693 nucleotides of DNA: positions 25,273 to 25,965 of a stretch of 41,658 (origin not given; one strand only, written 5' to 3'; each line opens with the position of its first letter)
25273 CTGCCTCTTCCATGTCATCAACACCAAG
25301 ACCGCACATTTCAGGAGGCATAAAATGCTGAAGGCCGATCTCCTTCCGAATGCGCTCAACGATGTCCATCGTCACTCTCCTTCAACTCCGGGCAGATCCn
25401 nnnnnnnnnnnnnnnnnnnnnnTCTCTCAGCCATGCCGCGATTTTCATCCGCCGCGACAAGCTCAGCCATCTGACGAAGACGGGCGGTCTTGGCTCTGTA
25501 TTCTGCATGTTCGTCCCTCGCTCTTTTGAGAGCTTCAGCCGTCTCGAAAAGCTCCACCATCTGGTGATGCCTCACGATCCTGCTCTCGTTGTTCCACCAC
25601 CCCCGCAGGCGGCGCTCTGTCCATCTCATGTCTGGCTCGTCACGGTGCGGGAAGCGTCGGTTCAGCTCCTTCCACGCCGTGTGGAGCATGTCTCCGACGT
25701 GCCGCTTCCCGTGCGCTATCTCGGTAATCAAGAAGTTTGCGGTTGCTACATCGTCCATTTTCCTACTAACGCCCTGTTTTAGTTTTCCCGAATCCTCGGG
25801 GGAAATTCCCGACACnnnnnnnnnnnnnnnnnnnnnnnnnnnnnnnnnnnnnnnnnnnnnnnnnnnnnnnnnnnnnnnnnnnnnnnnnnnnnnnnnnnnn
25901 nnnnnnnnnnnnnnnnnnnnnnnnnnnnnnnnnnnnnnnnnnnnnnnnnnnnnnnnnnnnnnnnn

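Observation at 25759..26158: A 320-400 nt hairpin-dense non-coding island inside the early-left operon: candidate structured RNA with a CCUCC (anti-SD-like) loop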

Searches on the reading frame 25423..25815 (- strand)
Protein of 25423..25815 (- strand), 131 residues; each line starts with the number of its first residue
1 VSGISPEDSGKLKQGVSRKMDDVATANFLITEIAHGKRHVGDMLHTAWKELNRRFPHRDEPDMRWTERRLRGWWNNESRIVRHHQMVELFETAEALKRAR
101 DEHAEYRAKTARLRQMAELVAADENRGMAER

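Call 36: search_protein_families(library=phrogs, proteins=[window:25423-25758:-], max_evalue=0.01)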
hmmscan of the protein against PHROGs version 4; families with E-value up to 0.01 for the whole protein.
seq(112 aa): 0 families

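Call 37: search_protein_families(library=pfam, proteins=[window:25423-25758:-], max_evalue=0.01)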
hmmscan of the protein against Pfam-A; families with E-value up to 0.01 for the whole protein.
seq(112 aa): 0 families

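Call 54: find_homologous_proteins(query=window:25423-25815:-, max_evalue=0.001)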
Query seq(131 aa) (131 aa): 156 proteins with E <= 0.001 among 170 candidates; the best 120 are listed.
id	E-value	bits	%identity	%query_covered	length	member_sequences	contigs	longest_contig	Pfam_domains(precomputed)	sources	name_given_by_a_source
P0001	1.6e-76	272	94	100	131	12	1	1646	-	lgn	-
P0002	4.7e-75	268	92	100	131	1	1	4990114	-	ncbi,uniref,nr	ncbi:hypothetical protein [Rhizobium leguminosarum]|uniref:hypothetical protein n=1 Tax=Rhizobium le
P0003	7.3e-75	267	92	100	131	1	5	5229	-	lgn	-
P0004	1.0e-73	263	90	100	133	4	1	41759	-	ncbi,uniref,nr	ncbi:hypothetical protein RJJ65_32235 [Rhizobium hidalgonense]|uniref:Uncharacterized protein n=1 Ta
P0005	8.6e-69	247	86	100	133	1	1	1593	-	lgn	-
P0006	1.3e-67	244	83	100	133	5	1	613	-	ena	-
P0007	4.7e-66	239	79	100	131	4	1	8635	-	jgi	-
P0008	2.6e-61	223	80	96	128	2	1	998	-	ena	-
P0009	1.3e-60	221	92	85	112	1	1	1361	-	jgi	jgi:hypothetical protein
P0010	4.1e-59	216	76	100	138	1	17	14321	-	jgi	jgi:hypothetical protein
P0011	4.8e-59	216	77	100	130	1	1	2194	-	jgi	-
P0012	2.5e-57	210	73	97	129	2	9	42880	-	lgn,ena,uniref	uniref:Uncharacterized protein n=1 Tax=viral metagenome TaxID=1070528 RepID=A0A6H1ZAU0_9ZZZZ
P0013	3.7e-57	210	74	100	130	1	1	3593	-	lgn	-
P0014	6.9e-57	209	76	100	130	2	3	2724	-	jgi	jgi:hypothetical protein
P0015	9.7e-56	205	73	100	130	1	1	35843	-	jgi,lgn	jgi:hypothetical protein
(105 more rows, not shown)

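Call 56: find_related_loci(query=A4, collection=genome_contigs, flank=2500)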
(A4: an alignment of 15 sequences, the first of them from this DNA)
Query A4 (131 aa) in genome_contigs; peptide patterns used: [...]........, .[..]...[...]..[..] (x = any residue, [..] = any of these).
80 stretches matched a pattern; 7 encode a relative of the query (tblastn E <= 1e-3); 7 distinct loci.
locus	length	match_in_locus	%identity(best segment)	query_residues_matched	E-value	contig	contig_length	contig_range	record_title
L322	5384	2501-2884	70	1-129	9e-59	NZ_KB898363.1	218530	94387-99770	Rhizobium sp. 2MFCol3.1 D460DRAFT_scaffold00011.11, whole genome shotgun sequence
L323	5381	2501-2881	70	4-131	1e-58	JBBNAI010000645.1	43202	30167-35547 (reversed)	MAG: Pseudomonas sp. isolate P15_KT_C10_R2_D28_E3_bin.23 k127_1308431_P15_KT_C10_R2_D28_E3_bin_23, whole genome shotgun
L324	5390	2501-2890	66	1-131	3e-57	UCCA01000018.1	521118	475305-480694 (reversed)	Rhizobiales bacterium isolate AFS060926 genome assembly, contig: contig_18, whole genome shotgun sequence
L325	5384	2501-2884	66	3-131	8e-54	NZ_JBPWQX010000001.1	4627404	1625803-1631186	Rhizobium sp. F40D2 tig00000001, whole genome shotgun sequence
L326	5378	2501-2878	66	1-126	1e-53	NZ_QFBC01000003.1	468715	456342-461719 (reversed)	Metarhizobium album strain NS-104 Scaffold3, whole genome shotgun sequence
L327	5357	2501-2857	65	9-130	2e-48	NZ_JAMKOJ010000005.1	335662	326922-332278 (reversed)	Allorhizobium sonneratiae strain BGMRC 0089 Scaffold5, whole genome shotgun sequence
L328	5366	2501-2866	61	8-130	3e-46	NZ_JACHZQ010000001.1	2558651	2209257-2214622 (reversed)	Rhizobium sp. BK313 Ga0365271_01, whole genome shotgun sequence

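Call 57: find_related_loci(query=A4, collection=viral_contigs, flank=2500)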
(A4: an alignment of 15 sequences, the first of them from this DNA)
Query A4 (131 aa) in viral_contigs; peptide patterns used: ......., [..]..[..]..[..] (x = any residue, [..] = any of these).
290 stretches matched a pattern; 30 encode a relative of the query (tblastn E <= 1e-3); 30 distinct loci.
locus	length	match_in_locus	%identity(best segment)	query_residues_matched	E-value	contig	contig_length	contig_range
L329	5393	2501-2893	94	1-131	1e-82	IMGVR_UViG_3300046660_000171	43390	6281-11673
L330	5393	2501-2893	91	1-131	1e-79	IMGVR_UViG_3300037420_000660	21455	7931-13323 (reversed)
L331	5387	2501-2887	69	1-130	3e-58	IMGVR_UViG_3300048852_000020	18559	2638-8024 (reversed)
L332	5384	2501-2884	70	1-129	4e-58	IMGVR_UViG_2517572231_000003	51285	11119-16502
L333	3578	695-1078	70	2-130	7e-58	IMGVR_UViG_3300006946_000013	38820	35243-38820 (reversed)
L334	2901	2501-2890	69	1-131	6e-58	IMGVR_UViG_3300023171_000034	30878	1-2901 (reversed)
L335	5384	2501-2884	70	2-130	7e-58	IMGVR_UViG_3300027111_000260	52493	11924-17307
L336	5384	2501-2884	70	2-130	7e-58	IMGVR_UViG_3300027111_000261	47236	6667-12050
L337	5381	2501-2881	67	3-131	1e-56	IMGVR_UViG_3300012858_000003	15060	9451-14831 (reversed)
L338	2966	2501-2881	68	3-131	4e-56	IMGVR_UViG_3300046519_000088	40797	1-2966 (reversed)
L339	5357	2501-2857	72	3-122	3e-55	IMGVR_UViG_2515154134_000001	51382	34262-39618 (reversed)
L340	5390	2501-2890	66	1-131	7e-55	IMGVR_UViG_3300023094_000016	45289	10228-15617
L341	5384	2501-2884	67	1-129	5e-55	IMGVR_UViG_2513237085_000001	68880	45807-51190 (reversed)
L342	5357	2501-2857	70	3-122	2e-54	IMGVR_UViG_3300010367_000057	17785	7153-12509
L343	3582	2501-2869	66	8-131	1e-53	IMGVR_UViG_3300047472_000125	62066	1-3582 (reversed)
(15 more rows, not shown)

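Call 66: predict_structure(alignment_id=A4)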
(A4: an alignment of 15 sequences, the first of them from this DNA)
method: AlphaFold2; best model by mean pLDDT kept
length: 131 residues; sequences in the alignment: 15
mean_pLDDT: 63.8   pTM: 0.41
mean pLDDT of the five models: 63.8, 61.1, 56.3, 53.3, 53.0
residues with pLDDT >= 90: 0; 70-90: 56; 50-70: 52; < 50: 23
segments of 3 or more residues with pLDDT < 50: 1-12, 14-17, 83-86
pLDDT, mean of each block of 10 residues (from residue 1): 39 50 67 63 73 77 76 66 49 63 72 74 62 46
secondary structure, 60 per line:
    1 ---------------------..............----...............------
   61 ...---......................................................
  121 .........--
elements in order: H22-35 H40-54 H67-129

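Call 70: search_solved_structures(query=A4, max_evalue=1)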
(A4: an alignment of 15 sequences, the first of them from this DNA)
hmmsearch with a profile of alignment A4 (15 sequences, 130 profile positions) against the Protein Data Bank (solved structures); distinct sequences matched with E-value up to 1: 1.
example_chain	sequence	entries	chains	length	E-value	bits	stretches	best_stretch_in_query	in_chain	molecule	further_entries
9kcm_T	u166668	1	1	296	0.5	13.6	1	68-101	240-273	Thioredoxin-related transmembrane protein 2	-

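Call 74: fold_search(model_id=the predicted structure, library=pdb)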
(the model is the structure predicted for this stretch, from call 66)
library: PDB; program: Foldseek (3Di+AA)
matches with E <= 10: 37; with E <= 0.001: 0
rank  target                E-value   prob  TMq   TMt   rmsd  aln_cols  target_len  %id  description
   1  4zem_B                2.9e+00  0.13  0.26  0.13   9.1        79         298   22  Crystal structure of eIF2B beta from Chaetomium thermophilum (released 2015-09-30)
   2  2a9u_A                2.9e+00  0.09  0.28  0.28  13.0       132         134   12  Structure of the N-terminal domain of Human Ubiquitin carboxyl-terminal hydrolase 8 (USP8) (released 2005-08-16)
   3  9njc_A                3.5e+00  0.03  0.15  0.05  13.6        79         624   14  hPNPase bound to PO4 in loop conformation 1 (released 2025-12-10)
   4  5dbo_D                3.7e+00  0.13  0.23  0.11   2.7        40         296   32  Crystal structure of the tetrameric eIF2B-beta2-delta2 complex from C. thermophilum (released 2015-10-07)
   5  9njb_A                3.7e+00  0.03  0.15  0.05   6.7        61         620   13  hPNPase RNA pre-catalytic state (released 2025-12-10)
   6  7xn7_q                4.5e+00  0.13  0.38  0.08  10.1       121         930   20  RNA polymerase II elongation complex containing Spt4/5, Elf1, Spt6, Spn1 and Paf1C (released 2022-09-07)
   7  6i3m_A                4.5e+00  0.10  0.23  0.12   5.8        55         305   13  eIF2B:eIF2 complex, phosphorylated on eIF2 alpha serine 52. (released 2019-05-22)
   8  9njd_C                4.5e+00  0.03  0.15  0.05   6.7        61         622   13  hPNPase bound to PO4 in loop conformation 3 (released 2025-12-10)
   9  5zf6_A                4.8e+00  0.02  0.15  0.06  11.4        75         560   15  Crystal structure of the dimeric human PNPase (released 2018-08-22)
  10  5yfs_A                5.1e+00  0.13  0.20  0.09   1.9        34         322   24  Crystal structure of ribose-1,5-bisphosphate isomerase mutant C135S from Pyrococcus horikoshii OT3 in complex with rib (released 2018-02-14)
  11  6a34_A                5.1e+00  0.10  0.24  0.10   6.2        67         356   18  Crystal structure of 5-methylthioribose 1-phosphate isomerase from Pyrococcus horikoshii OT3 - Form I (released 2018-12-12)
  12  6k5s_A                5.1e+00  0.06  0.20  0.14   6.4        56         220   18  Crystal structure of the Helical domain of S. pombe Tbf1 (released 2020-06-03)
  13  3u1k_B                5.1e+00  0.02  0.16  0.05   6.6        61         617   13  Crystal structure of human PNPase (released 2012-02-01)
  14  7y66_D                5.4e+00  0.05  0.16  0.08  15.9        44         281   18  Cryo-EM structure of BM213-bound C5aR1 in complex with Gi protein (released 2023-03-01)
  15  7jps_E                5.4e+00  0.04  0.21  0.09   9.8        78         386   18  ORC-DNA: Human Origin Recognition Complex (ORC) with DNA bound in the core (released 2020-09-09)
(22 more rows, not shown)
